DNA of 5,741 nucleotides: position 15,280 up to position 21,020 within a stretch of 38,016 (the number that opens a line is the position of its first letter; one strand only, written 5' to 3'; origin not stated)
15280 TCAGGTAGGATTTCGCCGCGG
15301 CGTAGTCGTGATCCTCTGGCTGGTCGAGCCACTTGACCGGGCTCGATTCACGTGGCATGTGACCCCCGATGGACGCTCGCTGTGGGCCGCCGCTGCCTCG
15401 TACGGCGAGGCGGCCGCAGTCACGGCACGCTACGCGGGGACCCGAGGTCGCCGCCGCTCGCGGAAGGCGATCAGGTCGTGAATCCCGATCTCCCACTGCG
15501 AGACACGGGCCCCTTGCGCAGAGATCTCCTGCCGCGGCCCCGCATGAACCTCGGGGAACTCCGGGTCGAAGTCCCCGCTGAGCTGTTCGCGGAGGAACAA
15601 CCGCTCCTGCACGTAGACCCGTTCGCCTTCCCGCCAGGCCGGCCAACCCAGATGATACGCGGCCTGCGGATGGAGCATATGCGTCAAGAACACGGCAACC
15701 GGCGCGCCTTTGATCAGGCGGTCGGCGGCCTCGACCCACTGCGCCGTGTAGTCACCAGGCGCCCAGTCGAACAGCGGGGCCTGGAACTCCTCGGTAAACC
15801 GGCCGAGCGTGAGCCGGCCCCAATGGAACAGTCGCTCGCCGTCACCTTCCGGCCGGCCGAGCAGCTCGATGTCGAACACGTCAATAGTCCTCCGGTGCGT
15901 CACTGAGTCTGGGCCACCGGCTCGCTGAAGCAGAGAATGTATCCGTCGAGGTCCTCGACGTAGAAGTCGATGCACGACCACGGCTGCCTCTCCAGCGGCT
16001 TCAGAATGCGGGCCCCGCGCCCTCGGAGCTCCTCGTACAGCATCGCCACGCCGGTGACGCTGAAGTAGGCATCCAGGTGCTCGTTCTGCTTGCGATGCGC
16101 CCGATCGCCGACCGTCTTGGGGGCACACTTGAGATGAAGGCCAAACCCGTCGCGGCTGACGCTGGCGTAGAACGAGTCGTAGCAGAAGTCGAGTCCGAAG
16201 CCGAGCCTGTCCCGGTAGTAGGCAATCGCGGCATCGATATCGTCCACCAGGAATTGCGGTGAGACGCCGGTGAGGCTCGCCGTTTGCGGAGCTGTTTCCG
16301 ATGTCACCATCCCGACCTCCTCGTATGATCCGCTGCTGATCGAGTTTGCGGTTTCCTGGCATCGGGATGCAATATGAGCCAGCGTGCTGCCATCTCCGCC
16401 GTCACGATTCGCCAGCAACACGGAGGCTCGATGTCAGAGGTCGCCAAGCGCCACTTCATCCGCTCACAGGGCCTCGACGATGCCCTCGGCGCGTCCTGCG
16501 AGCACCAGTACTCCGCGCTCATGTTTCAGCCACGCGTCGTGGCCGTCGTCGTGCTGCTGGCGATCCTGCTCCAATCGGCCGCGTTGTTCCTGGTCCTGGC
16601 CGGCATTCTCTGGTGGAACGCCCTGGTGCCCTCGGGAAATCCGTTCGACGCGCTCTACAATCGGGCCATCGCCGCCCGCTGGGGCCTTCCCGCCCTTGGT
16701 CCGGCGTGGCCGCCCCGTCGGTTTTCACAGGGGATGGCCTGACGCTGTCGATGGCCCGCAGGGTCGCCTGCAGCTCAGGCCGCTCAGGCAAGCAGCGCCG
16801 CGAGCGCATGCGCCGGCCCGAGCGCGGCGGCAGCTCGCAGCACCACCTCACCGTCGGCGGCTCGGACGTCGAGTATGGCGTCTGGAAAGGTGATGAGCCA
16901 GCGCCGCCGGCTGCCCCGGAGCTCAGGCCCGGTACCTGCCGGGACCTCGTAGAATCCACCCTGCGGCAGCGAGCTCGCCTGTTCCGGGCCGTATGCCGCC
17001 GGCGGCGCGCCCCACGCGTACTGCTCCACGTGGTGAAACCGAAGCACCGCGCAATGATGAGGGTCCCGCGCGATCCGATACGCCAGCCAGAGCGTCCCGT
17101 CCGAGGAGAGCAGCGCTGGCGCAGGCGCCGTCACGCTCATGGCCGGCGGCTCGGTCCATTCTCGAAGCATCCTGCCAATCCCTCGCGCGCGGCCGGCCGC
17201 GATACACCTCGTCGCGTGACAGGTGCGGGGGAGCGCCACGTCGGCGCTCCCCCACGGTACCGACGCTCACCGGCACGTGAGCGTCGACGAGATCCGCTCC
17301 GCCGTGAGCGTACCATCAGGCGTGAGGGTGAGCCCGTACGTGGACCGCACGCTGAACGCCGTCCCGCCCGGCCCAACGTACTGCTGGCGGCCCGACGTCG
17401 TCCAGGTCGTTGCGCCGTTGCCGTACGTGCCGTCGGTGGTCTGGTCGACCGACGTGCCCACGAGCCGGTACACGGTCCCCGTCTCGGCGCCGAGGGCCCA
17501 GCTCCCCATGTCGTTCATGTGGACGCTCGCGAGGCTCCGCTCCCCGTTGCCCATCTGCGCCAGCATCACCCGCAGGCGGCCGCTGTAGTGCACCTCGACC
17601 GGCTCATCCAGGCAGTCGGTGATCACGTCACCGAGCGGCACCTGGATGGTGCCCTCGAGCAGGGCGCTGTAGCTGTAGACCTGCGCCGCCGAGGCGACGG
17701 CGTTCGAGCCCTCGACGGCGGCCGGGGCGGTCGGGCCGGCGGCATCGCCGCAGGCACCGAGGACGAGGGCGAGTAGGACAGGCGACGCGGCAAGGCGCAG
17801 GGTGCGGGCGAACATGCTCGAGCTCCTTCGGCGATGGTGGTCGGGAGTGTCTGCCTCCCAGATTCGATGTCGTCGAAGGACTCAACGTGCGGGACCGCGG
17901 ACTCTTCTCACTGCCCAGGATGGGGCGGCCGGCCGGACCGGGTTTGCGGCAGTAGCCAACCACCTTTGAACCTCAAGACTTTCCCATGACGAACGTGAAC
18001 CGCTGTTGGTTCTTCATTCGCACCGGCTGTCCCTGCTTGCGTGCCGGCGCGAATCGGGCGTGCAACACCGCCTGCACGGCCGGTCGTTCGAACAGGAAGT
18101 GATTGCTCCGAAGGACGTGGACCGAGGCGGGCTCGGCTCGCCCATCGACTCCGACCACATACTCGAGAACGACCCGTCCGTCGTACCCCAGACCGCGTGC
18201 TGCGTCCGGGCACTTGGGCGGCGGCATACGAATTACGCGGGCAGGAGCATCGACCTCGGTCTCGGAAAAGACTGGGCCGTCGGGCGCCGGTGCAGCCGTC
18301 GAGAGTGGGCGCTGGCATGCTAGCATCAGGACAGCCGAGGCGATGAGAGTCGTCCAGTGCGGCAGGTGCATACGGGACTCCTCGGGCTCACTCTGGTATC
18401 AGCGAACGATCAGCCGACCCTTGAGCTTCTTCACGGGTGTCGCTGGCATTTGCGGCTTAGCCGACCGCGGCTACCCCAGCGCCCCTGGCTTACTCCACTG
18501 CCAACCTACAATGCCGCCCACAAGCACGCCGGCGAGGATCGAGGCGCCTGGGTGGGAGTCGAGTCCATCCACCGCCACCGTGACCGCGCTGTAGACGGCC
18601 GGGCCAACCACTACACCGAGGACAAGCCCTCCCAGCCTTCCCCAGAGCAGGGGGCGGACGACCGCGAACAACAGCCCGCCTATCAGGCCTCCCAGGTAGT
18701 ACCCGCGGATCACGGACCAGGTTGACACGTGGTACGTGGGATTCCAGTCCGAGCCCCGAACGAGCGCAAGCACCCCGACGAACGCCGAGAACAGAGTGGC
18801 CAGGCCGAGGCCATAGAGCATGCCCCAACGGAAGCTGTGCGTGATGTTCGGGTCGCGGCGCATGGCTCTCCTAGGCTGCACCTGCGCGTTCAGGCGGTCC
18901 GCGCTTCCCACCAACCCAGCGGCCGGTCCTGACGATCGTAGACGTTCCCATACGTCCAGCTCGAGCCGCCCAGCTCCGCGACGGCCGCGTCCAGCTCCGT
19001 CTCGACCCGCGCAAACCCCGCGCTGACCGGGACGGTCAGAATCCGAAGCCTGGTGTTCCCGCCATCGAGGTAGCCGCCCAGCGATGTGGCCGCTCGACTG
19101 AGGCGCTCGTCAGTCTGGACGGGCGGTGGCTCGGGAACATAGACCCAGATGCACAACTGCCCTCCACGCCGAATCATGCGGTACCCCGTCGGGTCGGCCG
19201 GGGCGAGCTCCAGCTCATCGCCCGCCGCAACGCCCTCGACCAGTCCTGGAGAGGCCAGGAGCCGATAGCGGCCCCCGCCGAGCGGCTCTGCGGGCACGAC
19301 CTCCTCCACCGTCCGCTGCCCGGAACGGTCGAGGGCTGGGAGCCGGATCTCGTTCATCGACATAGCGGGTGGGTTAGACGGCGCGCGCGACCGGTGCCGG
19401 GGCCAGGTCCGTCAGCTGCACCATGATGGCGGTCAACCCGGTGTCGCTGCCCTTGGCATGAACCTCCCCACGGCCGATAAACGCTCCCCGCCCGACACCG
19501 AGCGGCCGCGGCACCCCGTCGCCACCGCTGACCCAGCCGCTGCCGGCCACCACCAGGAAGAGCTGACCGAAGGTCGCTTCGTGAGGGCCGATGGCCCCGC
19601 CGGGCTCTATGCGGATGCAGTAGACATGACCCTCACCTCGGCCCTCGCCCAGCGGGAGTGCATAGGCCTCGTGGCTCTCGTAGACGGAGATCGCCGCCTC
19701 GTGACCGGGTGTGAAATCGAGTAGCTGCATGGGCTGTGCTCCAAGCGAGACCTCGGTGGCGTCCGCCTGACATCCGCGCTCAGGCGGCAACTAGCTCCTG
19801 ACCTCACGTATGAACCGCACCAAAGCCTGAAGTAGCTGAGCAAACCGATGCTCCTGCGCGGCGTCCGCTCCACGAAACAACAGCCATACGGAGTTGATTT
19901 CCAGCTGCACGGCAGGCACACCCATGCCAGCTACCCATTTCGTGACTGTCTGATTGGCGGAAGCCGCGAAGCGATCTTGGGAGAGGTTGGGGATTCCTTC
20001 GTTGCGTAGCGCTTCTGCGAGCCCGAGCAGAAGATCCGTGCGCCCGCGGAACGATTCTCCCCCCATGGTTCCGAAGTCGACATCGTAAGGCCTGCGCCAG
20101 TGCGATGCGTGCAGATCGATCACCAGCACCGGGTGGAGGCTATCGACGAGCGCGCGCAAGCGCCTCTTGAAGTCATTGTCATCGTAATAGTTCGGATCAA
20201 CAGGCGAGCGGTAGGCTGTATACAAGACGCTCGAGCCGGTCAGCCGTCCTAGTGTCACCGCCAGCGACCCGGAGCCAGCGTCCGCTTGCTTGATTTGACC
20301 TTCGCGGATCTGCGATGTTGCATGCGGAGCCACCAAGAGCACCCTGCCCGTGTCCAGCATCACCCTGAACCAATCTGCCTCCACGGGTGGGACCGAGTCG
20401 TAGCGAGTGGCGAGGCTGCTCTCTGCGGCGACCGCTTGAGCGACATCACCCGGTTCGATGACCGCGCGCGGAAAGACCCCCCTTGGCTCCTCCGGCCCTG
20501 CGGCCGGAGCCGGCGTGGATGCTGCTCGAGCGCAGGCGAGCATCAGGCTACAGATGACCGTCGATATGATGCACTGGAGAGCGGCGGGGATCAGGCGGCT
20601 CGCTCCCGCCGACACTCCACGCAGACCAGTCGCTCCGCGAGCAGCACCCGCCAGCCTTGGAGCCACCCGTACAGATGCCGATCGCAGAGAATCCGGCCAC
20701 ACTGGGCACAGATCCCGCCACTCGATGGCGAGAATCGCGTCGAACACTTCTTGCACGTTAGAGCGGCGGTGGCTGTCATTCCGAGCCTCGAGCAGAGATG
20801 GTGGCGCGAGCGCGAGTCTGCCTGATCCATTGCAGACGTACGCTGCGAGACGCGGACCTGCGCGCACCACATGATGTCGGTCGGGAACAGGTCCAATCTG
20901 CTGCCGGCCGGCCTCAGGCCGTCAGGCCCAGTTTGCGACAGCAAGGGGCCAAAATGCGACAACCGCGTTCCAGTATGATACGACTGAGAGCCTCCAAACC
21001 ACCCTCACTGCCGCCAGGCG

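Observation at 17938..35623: One conserved 30-40 nt element sits at the 3' end of nearly every gene in a 17-kb run of small co-oriented accessory genes (integron-cassette-like array with no integrase in the window)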

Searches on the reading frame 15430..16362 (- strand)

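Call 42: search_protein_families(library=pfam, proteins=[window:15430-16362:-], max_evalue=0.001)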
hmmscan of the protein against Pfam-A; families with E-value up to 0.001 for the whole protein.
window:15430-16362:- (310 aa): 1 family
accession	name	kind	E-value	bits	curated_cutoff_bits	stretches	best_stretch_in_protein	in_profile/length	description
PF18228.7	CdiI_N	-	2.7e-14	53.4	25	1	196-300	2-108/108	CdiI N-terminal domain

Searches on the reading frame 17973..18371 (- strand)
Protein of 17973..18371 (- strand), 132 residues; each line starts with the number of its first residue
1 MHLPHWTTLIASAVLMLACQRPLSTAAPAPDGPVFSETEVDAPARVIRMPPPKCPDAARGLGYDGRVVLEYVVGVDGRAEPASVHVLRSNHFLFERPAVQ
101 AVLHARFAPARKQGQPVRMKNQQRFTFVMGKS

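Call 42: search_protein_families(library=pfam, proteins=[window:17973-18371:-], max_evalue=0.001)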
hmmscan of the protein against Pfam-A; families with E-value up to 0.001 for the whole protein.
window:17973-18371:- (132 aa): 1 family
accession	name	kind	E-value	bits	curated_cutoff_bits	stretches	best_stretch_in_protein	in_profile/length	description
PF03544.19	TonB_C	-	6.6e-13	49.4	24.6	1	51-128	2-78/79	Gram-negative bacterial TonB protein C-terminal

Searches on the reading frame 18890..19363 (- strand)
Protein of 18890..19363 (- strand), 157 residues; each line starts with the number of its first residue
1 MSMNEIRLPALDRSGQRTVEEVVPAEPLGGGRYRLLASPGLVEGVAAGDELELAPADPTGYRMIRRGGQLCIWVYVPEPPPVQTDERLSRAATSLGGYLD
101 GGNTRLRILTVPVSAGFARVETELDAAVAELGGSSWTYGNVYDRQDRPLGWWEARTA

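Call 42: search_protein_families(library=pfam, proteins=[window:18890-19363:-], max_evalue=0.001)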
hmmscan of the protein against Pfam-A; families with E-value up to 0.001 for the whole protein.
window:18890-19363:- (157 aa): 1 family
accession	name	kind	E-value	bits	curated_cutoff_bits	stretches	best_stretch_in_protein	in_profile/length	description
PF14085.11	DUF4265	-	6.8e-12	45.8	27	1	21-127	1-107/115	Domain of unknown function (DUF4265)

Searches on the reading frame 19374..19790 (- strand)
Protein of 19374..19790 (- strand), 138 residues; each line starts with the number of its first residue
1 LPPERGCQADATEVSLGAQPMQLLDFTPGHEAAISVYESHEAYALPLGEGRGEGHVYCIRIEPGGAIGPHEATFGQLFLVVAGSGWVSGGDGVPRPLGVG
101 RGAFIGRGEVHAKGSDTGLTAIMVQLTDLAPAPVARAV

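Call 42: search_protein_families(library=pfam, proteins=[window:19374-19790:-], max_evalue=0.001)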
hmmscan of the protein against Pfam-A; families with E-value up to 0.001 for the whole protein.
window:19374-19790:- (138 aa): 2 families
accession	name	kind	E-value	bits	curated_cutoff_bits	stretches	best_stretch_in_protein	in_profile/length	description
PF12852.13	Cupin_6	-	0.0002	21.6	26.7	1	72-123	34-84/183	Cupin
PF07883.17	Cupin_2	-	0.00038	20.6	27.2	1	60-112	4-55/70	Cupin domain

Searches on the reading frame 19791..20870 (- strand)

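Call 42: search_protein_families(library=pfam, proteins=[window:19791-20870:-], max_evalue=0.001)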
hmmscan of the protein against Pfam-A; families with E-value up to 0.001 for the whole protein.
window:19791-20870:- (359 aa): 1 family
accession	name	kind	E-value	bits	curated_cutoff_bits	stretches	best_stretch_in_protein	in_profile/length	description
PF05013.17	FGase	-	0.00013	22.6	28.9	1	233-327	113-215/219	N-formylglutamate amidohydrolase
